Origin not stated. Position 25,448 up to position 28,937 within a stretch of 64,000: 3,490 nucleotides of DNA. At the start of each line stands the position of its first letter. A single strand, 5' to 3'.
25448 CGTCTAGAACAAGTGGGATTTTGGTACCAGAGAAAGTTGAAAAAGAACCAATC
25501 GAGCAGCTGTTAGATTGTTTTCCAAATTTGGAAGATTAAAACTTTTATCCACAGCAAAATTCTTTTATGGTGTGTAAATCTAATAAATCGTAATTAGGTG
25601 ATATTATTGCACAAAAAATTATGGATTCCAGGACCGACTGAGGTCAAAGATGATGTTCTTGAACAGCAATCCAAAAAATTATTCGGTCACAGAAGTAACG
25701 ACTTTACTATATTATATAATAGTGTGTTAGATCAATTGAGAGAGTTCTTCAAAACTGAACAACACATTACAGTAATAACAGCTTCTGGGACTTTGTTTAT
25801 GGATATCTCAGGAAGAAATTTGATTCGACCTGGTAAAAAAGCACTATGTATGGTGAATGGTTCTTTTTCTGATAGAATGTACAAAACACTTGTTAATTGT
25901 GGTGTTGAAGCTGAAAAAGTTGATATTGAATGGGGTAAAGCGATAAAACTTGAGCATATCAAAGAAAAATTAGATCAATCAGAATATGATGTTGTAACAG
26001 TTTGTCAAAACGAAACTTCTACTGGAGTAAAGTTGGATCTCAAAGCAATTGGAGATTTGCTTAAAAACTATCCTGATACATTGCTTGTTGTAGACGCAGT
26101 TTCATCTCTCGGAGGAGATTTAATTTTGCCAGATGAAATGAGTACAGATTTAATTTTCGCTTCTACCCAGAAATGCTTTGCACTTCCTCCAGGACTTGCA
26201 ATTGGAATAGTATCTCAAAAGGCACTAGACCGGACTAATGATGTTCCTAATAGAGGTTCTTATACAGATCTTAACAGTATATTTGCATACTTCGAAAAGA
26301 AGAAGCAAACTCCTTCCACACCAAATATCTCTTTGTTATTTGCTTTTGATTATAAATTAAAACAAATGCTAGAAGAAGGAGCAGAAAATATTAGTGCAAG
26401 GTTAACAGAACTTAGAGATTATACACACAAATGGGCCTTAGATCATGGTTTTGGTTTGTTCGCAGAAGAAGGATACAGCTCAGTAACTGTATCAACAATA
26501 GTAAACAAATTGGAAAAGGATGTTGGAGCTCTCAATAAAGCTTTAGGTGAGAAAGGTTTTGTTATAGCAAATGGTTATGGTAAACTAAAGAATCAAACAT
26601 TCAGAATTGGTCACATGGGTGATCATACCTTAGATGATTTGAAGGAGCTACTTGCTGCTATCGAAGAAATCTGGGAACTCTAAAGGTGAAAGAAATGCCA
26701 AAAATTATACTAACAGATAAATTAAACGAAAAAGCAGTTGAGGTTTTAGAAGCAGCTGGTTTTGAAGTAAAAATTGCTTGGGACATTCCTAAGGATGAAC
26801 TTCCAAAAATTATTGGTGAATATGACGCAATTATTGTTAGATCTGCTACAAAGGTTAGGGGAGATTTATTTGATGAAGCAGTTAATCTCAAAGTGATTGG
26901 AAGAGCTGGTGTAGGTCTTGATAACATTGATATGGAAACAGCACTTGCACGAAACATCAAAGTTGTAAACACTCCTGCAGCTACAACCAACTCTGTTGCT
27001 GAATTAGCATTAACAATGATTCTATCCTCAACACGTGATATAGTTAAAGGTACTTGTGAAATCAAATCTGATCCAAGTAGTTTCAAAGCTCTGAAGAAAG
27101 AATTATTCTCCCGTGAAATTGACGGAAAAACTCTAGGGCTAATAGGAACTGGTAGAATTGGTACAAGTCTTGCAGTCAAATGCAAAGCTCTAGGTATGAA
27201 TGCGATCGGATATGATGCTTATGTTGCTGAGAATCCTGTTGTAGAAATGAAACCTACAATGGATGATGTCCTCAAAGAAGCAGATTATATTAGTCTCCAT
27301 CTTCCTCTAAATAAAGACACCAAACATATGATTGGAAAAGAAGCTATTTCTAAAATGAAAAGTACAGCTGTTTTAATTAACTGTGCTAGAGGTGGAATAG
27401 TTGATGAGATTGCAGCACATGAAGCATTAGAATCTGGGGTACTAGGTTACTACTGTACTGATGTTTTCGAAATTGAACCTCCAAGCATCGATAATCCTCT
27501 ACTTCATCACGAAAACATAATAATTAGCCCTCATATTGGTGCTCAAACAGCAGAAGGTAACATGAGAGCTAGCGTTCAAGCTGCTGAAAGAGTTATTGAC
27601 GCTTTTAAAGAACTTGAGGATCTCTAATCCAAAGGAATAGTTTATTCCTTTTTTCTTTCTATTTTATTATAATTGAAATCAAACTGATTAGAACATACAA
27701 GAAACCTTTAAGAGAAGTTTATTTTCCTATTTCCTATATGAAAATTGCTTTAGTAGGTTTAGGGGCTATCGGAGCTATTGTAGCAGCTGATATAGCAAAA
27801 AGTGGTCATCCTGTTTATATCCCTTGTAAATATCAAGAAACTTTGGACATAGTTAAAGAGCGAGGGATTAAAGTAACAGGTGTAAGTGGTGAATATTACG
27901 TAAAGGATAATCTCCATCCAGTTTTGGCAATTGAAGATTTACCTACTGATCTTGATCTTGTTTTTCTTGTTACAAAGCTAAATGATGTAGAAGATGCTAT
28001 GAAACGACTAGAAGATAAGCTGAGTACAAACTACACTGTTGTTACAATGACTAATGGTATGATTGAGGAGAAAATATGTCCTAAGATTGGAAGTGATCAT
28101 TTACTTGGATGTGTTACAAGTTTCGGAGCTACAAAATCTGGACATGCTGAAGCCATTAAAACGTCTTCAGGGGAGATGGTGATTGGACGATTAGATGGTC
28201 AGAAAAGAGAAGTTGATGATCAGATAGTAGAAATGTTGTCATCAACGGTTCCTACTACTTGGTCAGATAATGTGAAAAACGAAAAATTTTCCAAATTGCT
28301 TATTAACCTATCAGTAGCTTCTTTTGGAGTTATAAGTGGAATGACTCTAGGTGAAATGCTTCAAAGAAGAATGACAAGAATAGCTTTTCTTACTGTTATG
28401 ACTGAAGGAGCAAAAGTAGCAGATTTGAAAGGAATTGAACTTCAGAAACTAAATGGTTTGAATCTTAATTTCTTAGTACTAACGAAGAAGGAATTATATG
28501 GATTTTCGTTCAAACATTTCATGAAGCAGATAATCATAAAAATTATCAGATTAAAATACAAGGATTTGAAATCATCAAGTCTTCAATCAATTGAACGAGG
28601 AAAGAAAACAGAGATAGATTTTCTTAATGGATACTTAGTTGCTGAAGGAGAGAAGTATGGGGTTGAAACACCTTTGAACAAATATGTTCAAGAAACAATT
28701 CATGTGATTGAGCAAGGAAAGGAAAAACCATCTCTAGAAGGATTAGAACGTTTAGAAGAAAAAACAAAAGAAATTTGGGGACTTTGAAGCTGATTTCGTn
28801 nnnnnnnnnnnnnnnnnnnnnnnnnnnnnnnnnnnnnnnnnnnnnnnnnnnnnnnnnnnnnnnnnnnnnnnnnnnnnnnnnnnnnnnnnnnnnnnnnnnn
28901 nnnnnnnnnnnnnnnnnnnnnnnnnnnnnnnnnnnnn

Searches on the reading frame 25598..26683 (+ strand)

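Call 19: search_protein_families(library=pfam, proteins=[window:25598-26683:+], max_evalue=0.001)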
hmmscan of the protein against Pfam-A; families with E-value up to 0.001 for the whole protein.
window:25598-26683:+ (361 aa): 1 family
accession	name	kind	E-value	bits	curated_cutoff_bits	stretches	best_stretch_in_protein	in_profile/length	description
PF00266.25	Aminotran_5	-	2.4e-21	76.6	21.5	1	30-278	35-289/371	Aminotransferase class-V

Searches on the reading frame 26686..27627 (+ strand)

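Call 19: search_protein_families(library=pfam, proteins=[window:26686-27627:+], max_evalue=0.001)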
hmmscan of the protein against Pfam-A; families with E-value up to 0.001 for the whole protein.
window:26686-27627:+ (313 aa): 3 families
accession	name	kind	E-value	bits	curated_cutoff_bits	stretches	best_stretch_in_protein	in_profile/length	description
PF02826.25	2-Hacid_dh_C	-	2.2e-52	177.5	25.1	1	109-285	1-178/178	D-isomer specific 2-hydroxyacid dehydrogenase, NAD binding domain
PF00389.36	2-Hacid_dh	-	2.8e-30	105.2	24.6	1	7-309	1-126/134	D-isomer specific 2-hydroxyacid dehydrogenase, catalytic domain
PF03446.21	NAD_binding_2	-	4.2e-05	24.1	21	1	150-249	2-108/161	NAD binding domain of 6-phosphogluconate dehydrogenase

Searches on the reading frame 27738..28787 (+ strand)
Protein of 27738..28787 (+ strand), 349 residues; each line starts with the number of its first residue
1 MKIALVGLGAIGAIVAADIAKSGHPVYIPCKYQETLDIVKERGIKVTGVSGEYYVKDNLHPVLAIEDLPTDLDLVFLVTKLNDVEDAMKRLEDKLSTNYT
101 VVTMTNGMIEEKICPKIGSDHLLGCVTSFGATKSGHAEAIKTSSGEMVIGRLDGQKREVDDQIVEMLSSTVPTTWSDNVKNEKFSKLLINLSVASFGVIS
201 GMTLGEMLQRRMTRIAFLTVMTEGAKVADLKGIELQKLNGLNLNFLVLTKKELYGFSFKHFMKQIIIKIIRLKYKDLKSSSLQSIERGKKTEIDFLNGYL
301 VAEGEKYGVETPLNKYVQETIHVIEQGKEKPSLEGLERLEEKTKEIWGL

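Call 19: search_protein_families(library=pfam, proteins=[window:27738-28787:+], max_evalue=0.001)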
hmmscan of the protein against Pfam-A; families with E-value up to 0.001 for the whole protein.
window:27738-28787:+ (349 aa): 5 families
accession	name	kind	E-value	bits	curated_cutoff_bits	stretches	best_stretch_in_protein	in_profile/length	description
PF02558.23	ApbA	-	1.5e-24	86.8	22.2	1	3-153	1-149/150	Ketopantoate reductase PanE/ApbA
PF08546.17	ApbA_C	-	2.6e-22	79.9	22.7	1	178-325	1-125/125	Ketopantoate reductase PanE/ApbA C terminal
PF03807.23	F420_oxidored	-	1.3e-05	26.1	21.6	1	2-107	1-94/94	NADP oxidoreductase coenzyme F420-dependent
PF01210.29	NAD_Gly3P_dh_N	-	3.1e-05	24.4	23.1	1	2-111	1-109/158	NAD-dependent glycerol-3-phosphate dehydrogenase N-terminus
PF03446.21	NAD_binding_2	-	0.00022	21.7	21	1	2-109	1-97/161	NAD binding domain of 6-phosphogluconate dehydrogenase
